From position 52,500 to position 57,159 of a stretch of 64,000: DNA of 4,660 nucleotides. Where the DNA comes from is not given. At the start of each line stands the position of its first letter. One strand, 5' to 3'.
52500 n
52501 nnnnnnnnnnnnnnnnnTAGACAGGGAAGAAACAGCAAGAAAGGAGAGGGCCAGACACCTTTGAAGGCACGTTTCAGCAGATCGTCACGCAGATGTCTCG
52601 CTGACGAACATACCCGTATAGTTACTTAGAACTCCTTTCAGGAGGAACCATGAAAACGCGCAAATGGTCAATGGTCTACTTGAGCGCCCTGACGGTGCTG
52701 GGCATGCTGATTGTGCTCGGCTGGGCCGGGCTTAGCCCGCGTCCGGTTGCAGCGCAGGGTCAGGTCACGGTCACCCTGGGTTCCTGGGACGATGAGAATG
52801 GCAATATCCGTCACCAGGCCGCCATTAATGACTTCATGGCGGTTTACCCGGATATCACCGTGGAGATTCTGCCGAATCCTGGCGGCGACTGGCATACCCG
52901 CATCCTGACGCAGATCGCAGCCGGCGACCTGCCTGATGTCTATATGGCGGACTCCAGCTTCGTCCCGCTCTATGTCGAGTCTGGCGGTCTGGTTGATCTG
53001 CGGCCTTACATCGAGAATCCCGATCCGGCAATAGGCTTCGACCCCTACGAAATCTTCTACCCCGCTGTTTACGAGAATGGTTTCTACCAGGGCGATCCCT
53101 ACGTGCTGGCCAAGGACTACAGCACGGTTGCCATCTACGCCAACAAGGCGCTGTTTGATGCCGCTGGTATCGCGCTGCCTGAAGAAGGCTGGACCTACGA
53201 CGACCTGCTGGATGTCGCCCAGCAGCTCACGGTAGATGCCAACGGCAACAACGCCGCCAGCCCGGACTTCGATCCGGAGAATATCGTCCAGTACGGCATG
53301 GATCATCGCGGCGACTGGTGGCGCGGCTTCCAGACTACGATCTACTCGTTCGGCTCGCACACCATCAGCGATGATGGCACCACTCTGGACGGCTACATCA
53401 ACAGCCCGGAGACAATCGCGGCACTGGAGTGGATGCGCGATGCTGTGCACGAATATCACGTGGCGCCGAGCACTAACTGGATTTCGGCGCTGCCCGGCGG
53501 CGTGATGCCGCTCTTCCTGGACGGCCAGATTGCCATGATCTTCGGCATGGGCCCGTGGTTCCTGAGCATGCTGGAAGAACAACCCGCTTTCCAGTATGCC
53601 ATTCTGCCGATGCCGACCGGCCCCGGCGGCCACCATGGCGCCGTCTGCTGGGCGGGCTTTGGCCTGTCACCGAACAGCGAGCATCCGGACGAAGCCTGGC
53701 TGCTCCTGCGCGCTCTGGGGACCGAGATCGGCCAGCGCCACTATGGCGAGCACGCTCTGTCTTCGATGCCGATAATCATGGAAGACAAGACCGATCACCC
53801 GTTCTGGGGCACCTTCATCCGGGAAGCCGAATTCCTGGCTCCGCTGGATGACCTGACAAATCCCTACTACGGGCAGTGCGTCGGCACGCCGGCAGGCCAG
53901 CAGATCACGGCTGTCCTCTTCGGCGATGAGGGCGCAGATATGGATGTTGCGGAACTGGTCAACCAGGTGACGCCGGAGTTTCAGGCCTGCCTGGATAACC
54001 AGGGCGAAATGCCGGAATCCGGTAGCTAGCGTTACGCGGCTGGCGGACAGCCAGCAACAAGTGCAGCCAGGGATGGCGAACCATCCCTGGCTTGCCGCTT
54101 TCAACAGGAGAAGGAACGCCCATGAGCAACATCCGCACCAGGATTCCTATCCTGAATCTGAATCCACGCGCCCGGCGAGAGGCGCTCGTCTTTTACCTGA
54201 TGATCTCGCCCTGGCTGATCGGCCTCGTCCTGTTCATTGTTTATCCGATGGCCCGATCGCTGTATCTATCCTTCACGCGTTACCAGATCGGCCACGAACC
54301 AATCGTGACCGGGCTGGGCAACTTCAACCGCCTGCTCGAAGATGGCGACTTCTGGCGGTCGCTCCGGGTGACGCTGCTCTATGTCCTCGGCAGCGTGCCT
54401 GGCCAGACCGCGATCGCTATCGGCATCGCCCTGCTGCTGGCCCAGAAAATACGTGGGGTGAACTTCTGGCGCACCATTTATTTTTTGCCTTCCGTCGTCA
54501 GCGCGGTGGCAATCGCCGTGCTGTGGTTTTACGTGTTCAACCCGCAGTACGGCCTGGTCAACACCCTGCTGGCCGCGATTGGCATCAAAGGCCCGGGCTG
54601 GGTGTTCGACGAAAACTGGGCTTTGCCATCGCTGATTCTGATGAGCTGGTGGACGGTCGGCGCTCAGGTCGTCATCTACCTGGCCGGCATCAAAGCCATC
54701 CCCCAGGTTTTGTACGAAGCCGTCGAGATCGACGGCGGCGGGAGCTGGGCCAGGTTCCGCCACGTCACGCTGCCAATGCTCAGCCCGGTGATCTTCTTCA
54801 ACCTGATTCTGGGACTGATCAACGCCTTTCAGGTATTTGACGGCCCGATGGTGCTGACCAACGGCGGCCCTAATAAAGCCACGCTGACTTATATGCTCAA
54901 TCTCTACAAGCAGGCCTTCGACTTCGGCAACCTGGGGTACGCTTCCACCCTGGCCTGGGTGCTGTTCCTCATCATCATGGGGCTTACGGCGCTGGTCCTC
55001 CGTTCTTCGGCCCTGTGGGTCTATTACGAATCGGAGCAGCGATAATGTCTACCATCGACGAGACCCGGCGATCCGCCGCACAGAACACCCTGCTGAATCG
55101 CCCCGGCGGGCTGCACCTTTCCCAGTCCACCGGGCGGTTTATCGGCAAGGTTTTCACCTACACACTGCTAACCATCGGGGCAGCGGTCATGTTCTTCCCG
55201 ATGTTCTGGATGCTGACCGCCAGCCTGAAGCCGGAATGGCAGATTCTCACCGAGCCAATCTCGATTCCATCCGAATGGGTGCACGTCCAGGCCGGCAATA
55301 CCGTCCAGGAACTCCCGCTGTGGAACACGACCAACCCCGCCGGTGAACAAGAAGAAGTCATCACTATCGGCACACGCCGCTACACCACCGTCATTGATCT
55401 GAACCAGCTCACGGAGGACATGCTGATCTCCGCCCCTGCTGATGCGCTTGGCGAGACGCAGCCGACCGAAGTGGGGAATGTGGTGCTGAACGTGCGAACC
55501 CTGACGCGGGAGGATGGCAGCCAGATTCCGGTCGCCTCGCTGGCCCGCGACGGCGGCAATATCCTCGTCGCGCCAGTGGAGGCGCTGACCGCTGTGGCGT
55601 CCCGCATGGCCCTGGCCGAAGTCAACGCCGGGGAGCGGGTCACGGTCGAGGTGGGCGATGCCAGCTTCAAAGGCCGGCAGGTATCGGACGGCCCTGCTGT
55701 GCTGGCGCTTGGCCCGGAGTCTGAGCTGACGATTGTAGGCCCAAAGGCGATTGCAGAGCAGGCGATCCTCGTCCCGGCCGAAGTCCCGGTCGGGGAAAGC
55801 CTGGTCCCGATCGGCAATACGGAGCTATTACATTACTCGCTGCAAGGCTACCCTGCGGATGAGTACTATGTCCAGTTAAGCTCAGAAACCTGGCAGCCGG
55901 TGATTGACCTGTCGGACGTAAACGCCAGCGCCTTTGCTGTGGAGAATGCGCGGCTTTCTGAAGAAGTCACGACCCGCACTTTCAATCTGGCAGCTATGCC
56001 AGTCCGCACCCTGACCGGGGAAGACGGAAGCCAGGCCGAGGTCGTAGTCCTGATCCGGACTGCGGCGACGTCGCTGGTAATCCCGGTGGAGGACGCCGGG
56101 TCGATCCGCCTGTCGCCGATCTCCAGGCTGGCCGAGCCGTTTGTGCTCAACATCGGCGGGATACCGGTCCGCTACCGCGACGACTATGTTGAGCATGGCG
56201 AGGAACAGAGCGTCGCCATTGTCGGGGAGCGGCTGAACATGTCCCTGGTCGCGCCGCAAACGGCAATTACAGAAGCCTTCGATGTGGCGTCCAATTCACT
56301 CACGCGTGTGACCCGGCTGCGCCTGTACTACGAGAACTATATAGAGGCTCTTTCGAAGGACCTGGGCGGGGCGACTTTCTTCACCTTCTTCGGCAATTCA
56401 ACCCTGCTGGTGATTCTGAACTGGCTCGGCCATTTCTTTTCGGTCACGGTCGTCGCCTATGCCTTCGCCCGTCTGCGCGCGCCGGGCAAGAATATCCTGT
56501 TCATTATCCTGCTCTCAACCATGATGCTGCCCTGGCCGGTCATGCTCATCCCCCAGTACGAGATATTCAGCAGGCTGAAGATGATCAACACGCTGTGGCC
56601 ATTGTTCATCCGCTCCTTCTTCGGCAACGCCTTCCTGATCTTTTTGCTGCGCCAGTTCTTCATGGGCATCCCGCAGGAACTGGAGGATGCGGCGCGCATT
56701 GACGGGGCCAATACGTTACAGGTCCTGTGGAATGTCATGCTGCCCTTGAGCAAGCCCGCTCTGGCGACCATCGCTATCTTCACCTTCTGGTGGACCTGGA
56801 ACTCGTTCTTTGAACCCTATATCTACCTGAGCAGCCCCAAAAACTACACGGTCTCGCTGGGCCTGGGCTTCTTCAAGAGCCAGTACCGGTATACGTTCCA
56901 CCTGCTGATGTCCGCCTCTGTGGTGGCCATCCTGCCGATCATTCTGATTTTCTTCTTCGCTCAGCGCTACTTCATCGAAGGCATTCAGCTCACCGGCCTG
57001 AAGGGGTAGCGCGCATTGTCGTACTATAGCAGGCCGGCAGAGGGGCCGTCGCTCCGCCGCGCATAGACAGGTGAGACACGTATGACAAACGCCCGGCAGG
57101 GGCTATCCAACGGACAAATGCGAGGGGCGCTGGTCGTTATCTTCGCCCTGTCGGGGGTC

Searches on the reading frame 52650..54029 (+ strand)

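Call 17: search_protein_families(library=pfam, proteins=[window:52650-54029:+], max_evalue=0.00001)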
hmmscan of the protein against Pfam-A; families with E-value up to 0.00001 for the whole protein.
window:52650-54029:+ (459 aa): 2 families
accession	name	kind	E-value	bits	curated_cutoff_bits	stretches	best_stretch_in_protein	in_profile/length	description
PF01547.30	SBP_bac_1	-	1.8e-35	123.8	26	1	56-362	11-306/307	Bacterial extracellular solute-binding protein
PF13416.11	SBP_bac_8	-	2e-24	87.3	27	1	57-369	1-255/279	Bacterial extracellular solute-binding protein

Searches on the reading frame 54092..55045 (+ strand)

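Call 17: search_protein_families(library=pfam, proteins=[window:54092-55045:+], max_evalue=0.00001)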
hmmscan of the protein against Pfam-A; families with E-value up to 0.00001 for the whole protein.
window:54092-55045:+ (317 aa): 1 family
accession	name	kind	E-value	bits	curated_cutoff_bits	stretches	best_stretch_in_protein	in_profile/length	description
PF00528.27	BPD_transp_1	-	4e-14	53.2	26.4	1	110-301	2-172/184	Binding-protein-dependent transport system inner membrane component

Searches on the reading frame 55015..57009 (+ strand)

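Call 17: search_protein_families(library=pfam, proteins=[window:55015-57009:+], max_evalue=0.00001)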
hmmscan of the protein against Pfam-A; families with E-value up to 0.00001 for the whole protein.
window:55015-57009:+ (664 aa): 1 family
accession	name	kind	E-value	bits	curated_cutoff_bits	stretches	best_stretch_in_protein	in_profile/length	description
PF00528.27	BPD_transp_1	-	2.5e-15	57.1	26.4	1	481-653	5-178/184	Binding-protein-dependent transport system inner membrane component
